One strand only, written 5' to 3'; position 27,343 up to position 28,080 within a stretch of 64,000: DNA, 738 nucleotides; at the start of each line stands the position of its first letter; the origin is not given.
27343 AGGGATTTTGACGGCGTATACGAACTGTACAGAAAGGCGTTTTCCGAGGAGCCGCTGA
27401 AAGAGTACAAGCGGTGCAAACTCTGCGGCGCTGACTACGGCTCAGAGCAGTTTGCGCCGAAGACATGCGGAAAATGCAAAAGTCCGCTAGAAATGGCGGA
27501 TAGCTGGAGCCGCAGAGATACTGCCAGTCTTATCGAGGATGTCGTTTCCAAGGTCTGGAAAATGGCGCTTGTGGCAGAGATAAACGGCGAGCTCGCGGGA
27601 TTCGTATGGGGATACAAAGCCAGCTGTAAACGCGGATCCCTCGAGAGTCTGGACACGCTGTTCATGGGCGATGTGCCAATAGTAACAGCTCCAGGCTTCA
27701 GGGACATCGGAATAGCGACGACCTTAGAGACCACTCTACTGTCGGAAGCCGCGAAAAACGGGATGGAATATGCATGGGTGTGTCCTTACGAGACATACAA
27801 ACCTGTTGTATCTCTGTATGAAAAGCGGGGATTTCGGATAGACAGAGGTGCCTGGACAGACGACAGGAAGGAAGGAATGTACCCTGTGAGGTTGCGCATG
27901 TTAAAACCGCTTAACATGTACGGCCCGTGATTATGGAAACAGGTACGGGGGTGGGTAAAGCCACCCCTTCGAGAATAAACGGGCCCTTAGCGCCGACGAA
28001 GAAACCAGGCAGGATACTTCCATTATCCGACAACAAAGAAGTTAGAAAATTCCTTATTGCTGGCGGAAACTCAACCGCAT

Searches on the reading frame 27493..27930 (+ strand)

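Call 86: search_protein_families(library=pfam, proteins=[window:27493-27930:+], max_evalue=0.01)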
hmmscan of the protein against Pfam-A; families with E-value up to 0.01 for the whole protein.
window:27493-27930:+ (145 aa): 3 families
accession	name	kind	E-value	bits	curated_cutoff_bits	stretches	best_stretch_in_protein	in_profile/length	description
PF00583.31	Acetyltransf_1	-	7e-09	36.4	20.7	1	18-114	28-116/116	Acetyltransferase (GNAT) family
PF13508.13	Acetyltransf_7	-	5.7e-06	27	27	1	26-115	6-83/84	Acetyltransferase (GNAT) domain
PF13527.13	Acetyltransf_9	-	0.00027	21.4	25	1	24-115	42-125/127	Acetyltransferase (GNAT) domain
